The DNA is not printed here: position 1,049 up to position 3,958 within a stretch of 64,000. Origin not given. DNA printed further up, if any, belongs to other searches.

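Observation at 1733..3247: Large intein (Hint + XRE-HTH + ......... endonuclease) inserted at the catalytic GGQ motif of aRF1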

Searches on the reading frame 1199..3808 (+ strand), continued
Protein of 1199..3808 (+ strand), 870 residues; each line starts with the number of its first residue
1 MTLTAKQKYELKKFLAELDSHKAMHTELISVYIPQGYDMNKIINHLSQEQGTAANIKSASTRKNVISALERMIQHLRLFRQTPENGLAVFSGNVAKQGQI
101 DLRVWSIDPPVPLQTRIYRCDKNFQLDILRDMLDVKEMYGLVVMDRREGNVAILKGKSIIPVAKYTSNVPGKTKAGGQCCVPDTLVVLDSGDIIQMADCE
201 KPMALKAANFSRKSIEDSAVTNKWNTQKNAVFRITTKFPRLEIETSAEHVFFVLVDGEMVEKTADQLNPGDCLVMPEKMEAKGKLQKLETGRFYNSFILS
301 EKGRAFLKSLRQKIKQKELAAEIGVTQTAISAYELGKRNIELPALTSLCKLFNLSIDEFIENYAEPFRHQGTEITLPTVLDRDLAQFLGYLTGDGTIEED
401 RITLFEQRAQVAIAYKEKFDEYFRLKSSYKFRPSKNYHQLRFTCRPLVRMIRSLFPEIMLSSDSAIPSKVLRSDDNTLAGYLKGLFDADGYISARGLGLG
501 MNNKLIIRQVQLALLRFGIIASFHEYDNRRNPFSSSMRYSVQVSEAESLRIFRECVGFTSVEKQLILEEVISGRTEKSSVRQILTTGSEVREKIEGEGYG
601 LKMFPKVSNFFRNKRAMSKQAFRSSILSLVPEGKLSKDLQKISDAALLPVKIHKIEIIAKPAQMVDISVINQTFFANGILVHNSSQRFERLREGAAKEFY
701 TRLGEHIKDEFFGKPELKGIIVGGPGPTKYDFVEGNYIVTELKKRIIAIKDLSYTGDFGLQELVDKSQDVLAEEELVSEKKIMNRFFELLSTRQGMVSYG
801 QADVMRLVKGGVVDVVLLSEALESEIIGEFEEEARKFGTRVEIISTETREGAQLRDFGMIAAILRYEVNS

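Call 8: find_homologous_proteins(query=window:1199-3808:+, max_evalue=1e-10)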
Query window:1199-3808:+ (870 aa): 378 proteins with E <= 1e-10 among 8000 candidates; the best 120 are listed.
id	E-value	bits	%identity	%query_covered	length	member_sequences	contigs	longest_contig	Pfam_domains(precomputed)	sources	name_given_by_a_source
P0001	0.0e+0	1924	100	100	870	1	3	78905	PF03465.21,PF03464.21,PF12844.14,PF01381.29,PF14528.12,PF13560.13,PF14890.12,PF03463.21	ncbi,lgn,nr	ncbi:helix-turn-helix domain-containing protein [Candidatus Woesearchaeota archaeon]|nr:helix-turn-h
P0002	0.0e+0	1662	85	100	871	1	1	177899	PF03465.21,PF03464.21,PF12844.14,PF01381.29,PF14528.12,PF13443.13,PF14890.12,PF03463.21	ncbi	-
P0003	0.0e+0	1616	83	100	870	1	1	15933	PF03465.21,PF03464.21,PF12844.14,PF01381.29,PF14528.12,PF13560.13,PF13443.13,PF14890.12,PF03463.21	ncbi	-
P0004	0.0e+0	1156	62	100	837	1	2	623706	PF03465.21,PF03464.21,PF01381.29,PF14528.12,PF13560.13,PF13443.13,PF14890.12,PF03463.21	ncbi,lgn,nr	ncbi:helix-turn-helix domain-containing protein [Candidatus Woesearchaeota archaeon]|nr:helix-turn-h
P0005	0.0e+0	1132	58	100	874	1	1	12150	PF03465.21,PF03464.21,PF12844.14,PF01381.29,PF14528.12,PF13560.13,PF14890.12,PF03463.21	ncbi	ncbi:MAG: LAGLIDADG family homing endonuclease [Candidatus Woesearchaeota archaeon]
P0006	0.0e+0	1122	58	100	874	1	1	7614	PF03465.21,PF03464.21,PF01381.29,PF14528.12,PF14890.12,PF03463.21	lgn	-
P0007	0.0e+0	1106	57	100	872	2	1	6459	PF03465.21,PF03464.21,PF12844.14,PF18854.7,PF01381.29,PF14528.12,PF13560.13,PF14890.12,PF03463.21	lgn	-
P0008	0.0e+0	1103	56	100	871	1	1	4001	PF03465.21,PF03464.21,PF01381.29,PF14528.12,PF14890.12,PF03463.21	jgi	jgi:peptide subunit release factor 1 (eRF1)/intein/homing endonuclease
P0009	0.0e+0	1102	57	100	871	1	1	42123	PF03465.21,PF03464.21,PF18854.7,PF01381.29,PF14528.12,PF18859.7,PF14890.12,PF03463.21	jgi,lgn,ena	jgi:peptide subunit release factor 1 (eRF1)/intein/homing endonuclease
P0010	0.0e+0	1101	57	100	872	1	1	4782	PF03465.21,PF03464.21,PF12844.14,PF18854.7,PF01381.29,PF14528.12,PF18859.7,PF14890.12,PF03463.21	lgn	-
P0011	0.0e+0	1099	57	100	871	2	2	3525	PF03465.21,PF03464.21,PF12844.14,PF01381.29,PF14528.12,PF14890.12,PF03463.21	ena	-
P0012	0.0e+0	1097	57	100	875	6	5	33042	PF03465.21,PF03464.21,PF01381.29,PF14528.12,PF13560.13,PF14890.12,PF03463.21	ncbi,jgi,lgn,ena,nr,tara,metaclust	ncbi:MAG: LAGLIDADG family homing endonuclease [Candidatus Woesearchaeota archaeon]|jgi:peptide subu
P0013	0.0e+0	1095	55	100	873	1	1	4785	PF03465.21,PF03464.21,PF12844.14,PF01381.29,PF14528.12,PF13560.13,PF13443.13,PF14890.12,PF03463.21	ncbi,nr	ncbi:MAG: helix-turn-helix domain-containing protein [Nanoarchaeota archaeon]|nr:helix-turn-helix do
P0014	0.0e+0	1091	57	100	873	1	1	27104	PF03465.21,PF03464.21,PF18854.7,PF01381.29,PF14528.12,PF14890.12,PF03463.21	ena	-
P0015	0.0e+0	1089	56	100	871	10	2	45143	PF03465.21,PF03464.21,PF12844.14,PF01381.29,PF14528.12,PF13560.13,PF14890.12,PF03463.21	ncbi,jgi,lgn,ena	-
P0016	0.0e+0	1089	56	100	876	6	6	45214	PF03465.21,PF03464.21,PF12844.14,PF01381.29,PF14528.12,PF14890.12,PF03463.21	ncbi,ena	-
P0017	0.0e+0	1089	56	100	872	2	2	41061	PF03465.21,PF03464.21,PF01381.29,PF14528.12,PF14890.12,PF03463.21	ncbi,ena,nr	ncbi:MAG: helix-turn-helix domain-containing protein [Nanoarchaeota archaeon]|nr:helix-turn-helix do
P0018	0.0e+0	1085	56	100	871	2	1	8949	PF03465.21,PF03464.21,PF12844.14,PF01381.29,PF14528.12,PF14890.12,PF03463.21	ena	-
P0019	0.0e+0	1082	56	100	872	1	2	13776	PF03465.21,PF03464.21,PF12844.14,PF01381.29,PF14528.12,PF13560.13,PF14890.12,PF03463.21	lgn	-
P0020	0.0e+0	1080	56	100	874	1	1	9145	PF03465.21,PF03464.21,PF18854.7,PF01381.29,PF14528.12,PF14890.12,PF03463.21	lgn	-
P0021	0.0e+0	1078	55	100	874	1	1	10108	PF03465.21,PF03464.21,PF01381.29,PF14528.12,PF14890.12,PF03463.21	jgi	-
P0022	0.0e+0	1078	55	100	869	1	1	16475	PF03465.21,PF03464.21,PF12844.14,PF18854.7,PF01381.29,PF14528.12,PF14890.12,PF03463.21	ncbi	-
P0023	0.0e+0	1076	56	100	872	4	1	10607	PF03465.21,PF03464.21,PF01381.29,PF14528.12,PF13443.13,PF14890.12,PF03463.21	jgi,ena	-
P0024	0.0e+0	1076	55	100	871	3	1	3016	PF03465.21,PF03464.21,PF12844.14,PF01381.29,PF14528.12,PF13560.13,PF14890.12,PF03463.21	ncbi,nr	ncbi:MAG: helix-turn-helix domain-containing protein [Nanoarchaeota archaeon]|nr:helix-turn-helix do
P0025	0.0e+0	1076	55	100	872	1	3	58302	PF03465.21,PF01248.32,PF03464.21,PF01381.29,PF14528.12,PF14890.12,PF03463.21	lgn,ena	-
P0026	0.0e+0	1075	55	100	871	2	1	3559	PF03465.21,PF03464.21,PF01381.29,PF14528.12,PF13560.13,PF14890.12,PF03463.21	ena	-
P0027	0.0e+0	1073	55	100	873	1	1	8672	PF03465.21,PF03464.21,PF12844.14,PF01381.29,PF14528.12,PF14890.12,PF03463.21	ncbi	-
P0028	0.0e+0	1071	55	100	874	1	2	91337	PF03465.21,PF03464.21,PF18854.7,PF01381.29,PF14528.12,PF18859.7,PF13560.13,PF14890.12,PF03463.21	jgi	-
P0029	0.0e+0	1070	56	100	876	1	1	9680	PF03465.21,PF03464.21,PF12844.14,PF01381.29,PF14528.12,PF13560.13,PF14890.12,PF03463.21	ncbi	-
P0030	0.0e+0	1069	56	98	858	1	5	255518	PF03465.21,PF03464.21,PF18854.7,PF01381.29,PF14528.12,PF14890.12,PF03463.21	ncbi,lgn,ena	-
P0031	0.0e+0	1068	56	100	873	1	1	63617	PF03465.21,PF03464.21,PF12844.14,PF18854.7,PF01381.29,PF14528.12,PF18859.7,PF13443.13,PF14890.12,PF03463.21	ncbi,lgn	-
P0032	0.0e+0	1067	55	100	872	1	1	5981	PF03465.21,PF03464.21,PF12844.14,PF18854.7,PF01381.29,PF14528.12,PF13560.13,PF14890.12,PF03463.21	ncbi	-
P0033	0.0e+0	1067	54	100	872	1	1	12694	PF03465.21,PF03464.21,PF12844.14,PF18854.7,PF01381.29,PF14528.12,PF13560.13,PF14890.12,PF03463.21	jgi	jgi:peptide subunit release factor 1 (eRF1)/transcriptional regulator with XRE-family HTH domain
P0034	0.0e+0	1066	56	100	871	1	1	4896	PF03465.21,PF03464.21,PF01381.29,PF14528.12,PF14890.12,PF03463.21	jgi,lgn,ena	-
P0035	0.0e+0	1060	56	100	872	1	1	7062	PF03465.21,PF03464.21,PF18854.7,PF01381.29,PF14528.12,PF01079.26,PF14890.12,PF03463.21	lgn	-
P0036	0.0e+0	1056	57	96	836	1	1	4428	PF03465.21,PF03464.21,PF12844.14,PF18854.7,PF01381.29,PF14528.12,PF14890.12,PF03463.21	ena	-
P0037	0.0e+0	1056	56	100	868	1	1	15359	PF03465.21,PF03464.21,PF12844.14,PF01381.29,PF14528.12,PF13443.13,PF14890.12,PF03463.21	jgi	-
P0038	0.0e+0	1056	54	100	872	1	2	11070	PF03465.21,PF03464.21,PF12844.14,PF18854.7,PF01381.29,PF14528.12,PF18859.7,PF13560.13,PF13443.13,PF14890.12,PF03463.21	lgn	-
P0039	0.0e+0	1055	54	100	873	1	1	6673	PF03465.21,PF03464.21,PF12844.14,PF18854.7,PF01381.29,PF14528.12,PF18859.7,PF14890.12,PF03463.21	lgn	-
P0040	0.0e+0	1054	55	100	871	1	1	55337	PF03465.21,PF03464.21,PF18854.7,PF01381.29,PF14528.12,PF14890.12,PF03463.21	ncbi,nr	ncbi:helix-turn-helix domain-containing protein [Candidatus Woesearchaeota archaeon]|nr:helix-turn-h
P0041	0.0e+0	1053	55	100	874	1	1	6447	PF03465.21,PF03464.21,PF01381.29,PF14528.12,PF13560.13,PF14890.12,PF03463.21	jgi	jgi:peptide subunit release factor 1 (eRF1)/intein/homing endonuclease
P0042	0.0e+0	1051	54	100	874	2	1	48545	PF03465.21,PF03464.21,PF18854.7,PF01381.29,PF14528.12,PF14890.12,PF03463.21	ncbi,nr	ncbi:helix-turn-helix domain-containing protein [Candidatus Woesearchaeota archaeon]|nr:helix-turn-h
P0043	0.0e+0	1048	54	100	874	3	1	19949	PF03465.21,PF03464.21,PF01381.29,PF14528.12,PF14890.12,PF03463.21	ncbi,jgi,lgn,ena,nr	ncbi:MAG: helix-turn-helix domain-containing protein [Nanoarchaeota archaeon]|nr:helix-turn-helix do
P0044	0.0e+0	1046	55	100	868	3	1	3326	PF03465.21,PF03464.21,PF01381.29,PF14528.12,PF14890.12,PF03463.21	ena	-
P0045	0.0e+0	1043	54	100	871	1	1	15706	PF03465.21,PF03464.21,PF18854.7,PF01381.29,PF14528.12,PF14890.12,PF03463.21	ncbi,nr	ncbi:helix-turn-helix domain-containing protein [Candidatus Woesearchaeota archaeon]|nr:helix-turn-h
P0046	0.0e+0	1041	54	100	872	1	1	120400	PF03465.21,PF03464.21,PF18854.7,PF01381.29,PF14528.12,PF13560.13,PF14890.12,PF03463.21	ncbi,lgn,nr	ncbi:helix-turn-helix domain-containing protein [Candidatus Woesearchaeota archaeon]|nr:helix-turn-h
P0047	0.0e+0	1040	55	100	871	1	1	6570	PF03465.21,PF03464.21,PF12844.14,PF18854.7,PF01381.29,PF14528.12,PF14890.12,PF03463.21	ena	-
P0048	0.0e+0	1033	54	100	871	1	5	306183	PF03465.21,PF03464.21,PF18854.7,PF01381.29,PF14528.12,PF14890.12,PF03463.21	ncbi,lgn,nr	ncbi:helix-turn-helix domain-containing protein [Candidatus Woesearchaeota archaeon]|nr:helix-turn-h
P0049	0.0e+0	1033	53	100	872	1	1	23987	PF03465.21,PF03464.21,PF01381.29,PF14528.12,PF13560.13,PF14890.12,PF03463.21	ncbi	ncbi:MAG: LAGLIDADG family homing endonuclease [Candidatus Woesearchaeota archaeon]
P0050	0.0e+0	1031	55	100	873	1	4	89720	PF03465.21,PF03464.21,PF18854.7,PF01381.29,PF14528.12,PF18859.7,PF14890.12,PF03463.21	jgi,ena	jgi:peptide subunit release factor 1 (eRF1)/intein/homing endonuclease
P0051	0.0e+0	1030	54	100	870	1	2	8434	PF03465.21,PF03464.21,PF12844.14,PF18854.7,PF01381.29,PF14528.12,PF14890.12,PF03463.21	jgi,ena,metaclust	metaclust:\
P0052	0.0e+0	1025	54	100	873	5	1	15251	PF03465.21,PF03464.21,PF18854.7,PF01381.29,PF14528.12,PF18859.7,PF13443.13,PF14890.12,PF03463.21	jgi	jgi:peptide subunit release factor 1 (eRF1)/intein/homing endonuclease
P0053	0.0e+0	1024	53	100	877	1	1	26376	PF03465.21,PF03464.21,PF12844.14,PF18854.7,PF01381.29,PF14528.12,PF13560.13,PF14890.12,PF03463.21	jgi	jgi:peptide subunit release factor 1 (eRF1)/transcriptional regulator with XRE-family HTH domain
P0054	0.0e+0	1024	53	100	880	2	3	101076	PF03465.21,PF03464.21,PF12844.14,PF18854.7,PF01381.29,PF14528.12,PF14890.12,PF03463.21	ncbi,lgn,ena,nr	ncbi:MAG: helix-turn-helix domain-containing protein [Nanoarchaeota archaeon]|nr:helix-turn-helix do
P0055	0.0e+0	1022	55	100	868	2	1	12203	PF03465.21,PF03464.21,PF01381.29,PF14528.12,PF14890.12,PF03463.21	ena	-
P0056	0.0e+0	1020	53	100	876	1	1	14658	PF03465.21,PF03464.21,PF12844.14,PF18854.7,PF01381.29,PF14528.12,PF13443.13,PF14890.12,PF03463.21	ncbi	-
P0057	0.0e+0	1020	53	100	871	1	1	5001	PF03465.21,PF03464.21,PF18854.7,PF01381.29,PF14528.12,PF13560.13,PF14890.12,PF03463.21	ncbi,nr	ncbi:helix-turn-helix domain-containing protein [Candidatus Woesearchaeota archaeon]|nr:helix-turn-h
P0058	0.0e+0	1019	53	100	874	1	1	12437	PF03465.21,PF03464.21,PF12844.14,PF01381.29,PF14528.12,PF14890.12,PF03463.21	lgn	-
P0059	0.0e+0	1018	54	99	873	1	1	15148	PF03465.21,PF03464.21,PF18854.7,PF01381.29,PF14528.12,PF14890.12,PF03463.21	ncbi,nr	ncbi:MAG: helix-turn-helix domain-containing protein [Nanoarchaeota archaeon]|nr:helix-turn-helix do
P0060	0.0e+0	1018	54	100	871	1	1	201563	PF03465.21,PF03464.21,PF12844.14,PF18854.7,PF01381.29,PF14528.12,PF13443.13,PF14890.12,PF03463.21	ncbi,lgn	-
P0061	0.0e+0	1015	54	100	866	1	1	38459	PF03465.21,PF03464.21,PF18854.7,PF01381.29,PF14528.12,PF18859.7,PF13560.13,PF14890.12,PF03463.21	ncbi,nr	ncbi:helix-turn-helix domain-containing protein [Candidatus Woesearchaeota archaeon]|nr:helix-turn-h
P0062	0.0e+0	1014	53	100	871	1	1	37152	PF03465.21,PF03464.21,PF01381.29,PF14528.12,PF14890.12,PF03463.21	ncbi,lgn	-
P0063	0.0e+0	1014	54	100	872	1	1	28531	PF03465.21,PF03464.21,PF18854.7,PF01381.29,PF14528.12,PF18859.7,PF14890.12,PF03463.21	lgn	-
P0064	0.0e+0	1012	53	100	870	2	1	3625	PF03465.21,PF03464.21,PF01381.29,PF14528.12,PF14890.12,PF03463.21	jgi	-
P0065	0.0e+0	1011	54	100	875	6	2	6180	PF03465.21,PF03464.21,PF01381.29,PF14528.12,PF18859.7,PF13443.13,PF14890.12,PF03463.21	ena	-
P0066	9.1e-298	1008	52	100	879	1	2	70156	PF03465.21,PF03464.21,PF01381.29,PF14528.12,PF14890.12,PF03463.21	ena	-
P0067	1.4e-297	1007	59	58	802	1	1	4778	PF03465.21,PF03464.21,PF18854.7,PF14528.12,PF14890.12,PF03463.21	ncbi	-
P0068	1.6e-297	1007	53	100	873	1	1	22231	PF03465.21,PF03464.21,PF12844.14,PF18854.7,PF01381.29,PF14528.12,PF18859.7,PF14890.12,PF03463.21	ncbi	-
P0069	3.8e-297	1006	54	98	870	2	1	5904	PF03465.21,PF03464.21,PF18854.7,PF01381.29,PF14528.12,PF18859.7,PF14890.12,PF03463.21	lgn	-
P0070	1.5e-296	1004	53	100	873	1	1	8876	PF03465.21,PF03464.21,PF01381.29,PF14528.12,PF14890.12,PF03463.21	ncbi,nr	ncbi:helix-turn-helix domain-containing protein [Candidatus Woesearchaeota archaeon]|nr:helix-turn-h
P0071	3.9e-296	1003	54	100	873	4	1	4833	PF03465.21,PF03464.21,PF18854.7,PF01381.29,PF14528.12,PF18859.7,PF14890.12,PF03463.21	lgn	-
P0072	2.0e-294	997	53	100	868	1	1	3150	PF03465.21,PF03464.21,PF01381.29,PF14528.12,PF18859.7,PF14890.12,PF03463.21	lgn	-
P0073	2.3e-294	997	53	100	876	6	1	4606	PF03465.21,PF03464.21,PF12844.14,PF18854.7,PF01381.29,PF14528.12,PF14890.12,PF03463.21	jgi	-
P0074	2.5e-294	997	53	100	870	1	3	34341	PF03465.21,PF03464.21,PF01381.29,PF14528.12,PF14890.12,PF03463.21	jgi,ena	-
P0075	2.7e-294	997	53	100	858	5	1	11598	PF03465.21,PF01248.32,PF03464.21,PF12844.14,PF01381.29,PF14528.12,PF13560.13,PF14890.12,PF03463.21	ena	-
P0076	1.6e-293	994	53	100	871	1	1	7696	PF03465.21,PF03464.21,PF12844.14,PF18854.7,PF01381.29,PF14528.12,PF13560.13,PF14890.12,PF03463.21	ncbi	-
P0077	1.7e-293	994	51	100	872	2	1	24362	PF03465.21,PF03464.21,PF12844.14,PF18854.7,PF01381.29,PF14528.12,PF14890.12,PF03463.21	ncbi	-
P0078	3.5e-293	993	51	99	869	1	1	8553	PF03465.21,PF03464.21,PF01381.29,PF14528.12,PF14890.12,PF03463.21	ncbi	-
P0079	1.0e-292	991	53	100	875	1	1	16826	PF03465.21,PF03464.21,PF18854.7,PF01381.29,PF14528.12,PF14890.12,PF03463.21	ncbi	-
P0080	1.2e-292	991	52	100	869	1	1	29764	PF03465.21,PF03464.21,PF01381.29,PF14528.12,PF14890.12,PF03463.21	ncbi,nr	ncbi:helix-turn-helix domain-containing protein [Candidatus Woesearchaeota archaeon]|nr:helix-turn-h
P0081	2.0e-292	990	52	100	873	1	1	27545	PF03465.21,PF03464.21,PF01381.29,PF14528.12,PF14890.12,PF03463.21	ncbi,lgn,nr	ncbi:helix-turn-helix domain-containing protein [Candidatus Woesearchaeota archaeon]|nr:helix-turn-h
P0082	8.2e-292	988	51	100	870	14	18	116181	PF03465.21,PF03464.21,PF01381.29,PF14528.12,PF14890.12,PF03463.21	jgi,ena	-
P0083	7.2e-291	985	52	100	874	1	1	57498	PF03465.21,PF03464.21,PF12844.14,PF01381.29,PF14528.12,PF14890.12,PF03463.21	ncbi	-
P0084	7.8e-291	985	52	100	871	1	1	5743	PF03465.21,PF03464.21,PF01381.29,PF14528.12,PF14890.12,PF03463.21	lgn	-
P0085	1.1e-290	985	51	99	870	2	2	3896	PF03465.21,PF03464.21,PF01381.29,PF14528.12,PF14890.12,PF03463.21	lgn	-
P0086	1.3e-290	984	52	100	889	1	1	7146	PF03465.21,PF03464.21,PF01381.29,PF14528.12,PF14890.12,PF03463.21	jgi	jgi:peptide subunit release factor 1 (eRF1)/intein/homing endonuclease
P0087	2.1e-290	984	52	100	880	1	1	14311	PF03465.21,PF03464.21,PF18854.7,PF01381.29,PF14528.12,PF18859.7,PF13560.13,PF14890.12,PF03463.21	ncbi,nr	ncbi:helix-turn-helix domain-containing protein [Candidatus Woesearchaeota archaeon]|nr:helix-turn-h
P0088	3.9e-290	983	52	100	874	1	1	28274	PF03465.21,PF03464.21,PF12844.14,PF01381.29,PF14528.12,PF14890.12,PF03463.21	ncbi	-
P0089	4.6e-290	982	52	100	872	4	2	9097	PF03465.21,PF03464.21,PF12844.14,PF18854.7,PF01381.29,PF14528.12,PF18859.7,PF14890.12,PF03463.21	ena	-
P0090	5.9e-290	982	53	100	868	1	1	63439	PF03465.21,PF03464.21,PF18854.7,PF01381.29,PF14528.12,PF18859.7,PF13560.13,PF14890.12,PF03463.21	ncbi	-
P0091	1.3e-289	981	53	100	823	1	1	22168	PF03465.21,PF03464.21,PF18854.7,PF01381.29,PF14528.12,PF01079.26,PF14890.12,PF03463.21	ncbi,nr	ncbi:MAG: LAGLIDADG family homing endonuclease [Nanoarchaeota archaeon]|nr:LAGLIDADG family homing e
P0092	2.5e-289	980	51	100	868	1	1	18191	PF03465.21,PF03464.21,PF12844.14,PF18854.7,PF01381.29,PF14528.12,PF13560.13,PF14890.12,PF03463.21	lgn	-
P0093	4.5e-289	979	52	100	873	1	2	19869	PF03465.21,PF03464.21,PF01381.29,PF14528.12,PF14890.12,PF03463.21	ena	-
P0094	5.6e-289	979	52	100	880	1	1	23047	PF03465.21,PF03464.21,PF18854.7,PF01381.29,PF14528.12,PF18859.7,PF14890.12,PF03463.21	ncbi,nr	ncbi:helix-turn-helix domain-containing protein [Candidatus Woesearchaeota archaeon]|nr:helix-turn-h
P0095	1.7e-288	977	52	100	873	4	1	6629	PF03465.21,PF03464.21,PF18854.7,PF01381.29,PF14528.12,PF18859.7,PF14890.12,PF03463.21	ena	-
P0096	1.8e-288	977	51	100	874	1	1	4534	PF03465.21,PF03464.21,PF01381.29,PF14528.12,PF14890.12,PF03463.21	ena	-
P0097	2.4e-288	977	51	100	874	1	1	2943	PF03465.21,PF03464.21,PF01381.29,PF14528.12,PF14890.12,PF03463.21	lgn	-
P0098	3.5e-288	976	52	100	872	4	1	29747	PF03465.21,PF03464.21,PF18854.7,PF01381.29,PF14528.12,PF18859.7,PF14890.12,PF03463.21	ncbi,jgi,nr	ncbi:helix-turn-helix domain-containing protein [Candidatus Woesearchaeota archaeon]|jgi:peptide sub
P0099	6.1e-288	975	51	99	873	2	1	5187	PF03465.21,PF03464.21,PF12844.14,PF18854.7,PF01381.29,PF14528.12,PF18859.7,PF14890.12,PF03463.21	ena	-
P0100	7.5e-288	975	51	100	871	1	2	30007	PF03465.21,PF03464.21,PF12844.14,PF18854.7,PF01381.29,PF14528.12,PF13560.13,PF14890.12,PF03463.21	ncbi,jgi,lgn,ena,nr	ncbi:MAG TPA: helix-turn-helix domain-containing protein [Nanoarchaeota archaeon]|nr:helix-turn-heli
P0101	1.4e-287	974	51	100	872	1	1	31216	PF03465.21,PF03464.21,PF12844.14,PF18854.7,PF01381.29,PF14528.12,PF14890.12,PF03463.21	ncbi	-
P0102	2.3e-287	974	51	100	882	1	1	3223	PF03465.21,PF03464.21,PF01381.29,PF14528.12,PF14890.12,PF03463.21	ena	-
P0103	3.2e-287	973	52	99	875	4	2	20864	PF03465.21,PF03464.21,PF18854.7,PF01381.29,PF14528.12,PF13443.13,PF14890.12,PF03463.21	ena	-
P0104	7.5e-287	972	51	100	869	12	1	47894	PF03465.21,PF03464.21,PF18854.7,PF01381.29,PF14528.12,PF14890.12,PF03463.21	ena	-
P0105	1.4e-286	971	50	100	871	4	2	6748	PF03465.21,PF03464.21,PF01381.29,PF14528.12,PF14890.12,PF03463.21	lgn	-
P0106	2.4e-286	970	52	100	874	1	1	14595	PF03465.21,PF03464.21,PF18854.7,PF01381.29,PF14528.12,PF14890.12,PF03463.21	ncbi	-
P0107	3.2e-286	970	52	100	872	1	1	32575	PF03465.21,PF03464.21,PF12844.14,PF01381.29,PF14528.12,PF14890.12,PF03463.21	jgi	jgi:peptide subunit release factor 1 (eRF1)/intein/homing endonuclease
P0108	4.4e-286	969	51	99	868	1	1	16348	PF03465.21,PF03464.21,PF12844.14,PF18854.7,PF01381.29,PF14528.12,PF14890.12,PF03463.21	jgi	-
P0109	1.6e-285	967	52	100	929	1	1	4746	PF03465.21,PF03464.21,PF18854.7,PF01381.29,PF14528.12,PF14890.12,PF03463.21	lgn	-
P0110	1.5e-284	964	51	100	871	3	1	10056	PF05204.20,PF03465.21,PF03464.21,PF12844.14,PF18854.7,PF01381.29,PF14528.12,PF13560.13,PF14890.12,PF03463.21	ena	-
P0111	2.5e-284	964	50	100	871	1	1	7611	PF03465.21,PF03464.21,PF18854.7,PF01381.29,PF14528.12,PF18859.7,PF14890.12,PF03463.21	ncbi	-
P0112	5.2e-284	962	50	100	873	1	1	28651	PF03465.21,PF03464.21,PF12844.14,PF18854.7,PF01381.29,PF14528.12,PF18859.7,PF13560.13,PF13443.13,PF14890.12,PF03463.21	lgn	-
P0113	5.8e-284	962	51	97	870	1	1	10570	PF03465.21,PF03464.21,PF12844.14,PF18854.7,PF01381.29,PF14528.12,PF18859.7,PF14890.12,PF03463.21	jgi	-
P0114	2.4e-283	960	52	100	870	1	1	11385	PF03465.21,PF03464.21,PF12844.14,PF01381.29,PF14528.12,PF14890.12,PF03463.21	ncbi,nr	ncbi:helix-turn-helix domain-containing protein [Candidatus Woesearchaeota archaeon]|nr:helix-turn-h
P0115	3.8e-283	960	51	100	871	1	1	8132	PF03465.21,PF03464.21,PF12844.14,PF01381.29,PF14528.12,PF14890.12,PF03463.21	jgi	jgi:peptide subunit release factor 1 (eRF1)/intein/homing endonuclease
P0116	6.3e-283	959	51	100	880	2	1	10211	PF03465.21,PF03464.21,PF18854.7,PF01381.29,PF14528.12,PF14890.12,PF03463.21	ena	-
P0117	7.9e-283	959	49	100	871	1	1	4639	PF03465.21,PF03464.21,PF12844.14,PF01381.29,PF14528.12,PF14890.12,PF03463.21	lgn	-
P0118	1.3e-282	958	50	99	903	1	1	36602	PF03465.21,PF03464.21,PF18854.7,PF01381.29,PF14528.12,PF14890.12,PF03463.21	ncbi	-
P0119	6.8e-282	955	50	100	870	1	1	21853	PF03465.21,PF03464.21,PF12844.14,PF01381.29,PF14528.12,PF14890.12,PF03463.21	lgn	-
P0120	7.6e-281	952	49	100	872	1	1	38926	PF03465.21,PF03464.21,PF12844.14,PF01381.29,PF14528.12,PF13560.13,PF14890.12,PF03463.21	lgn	-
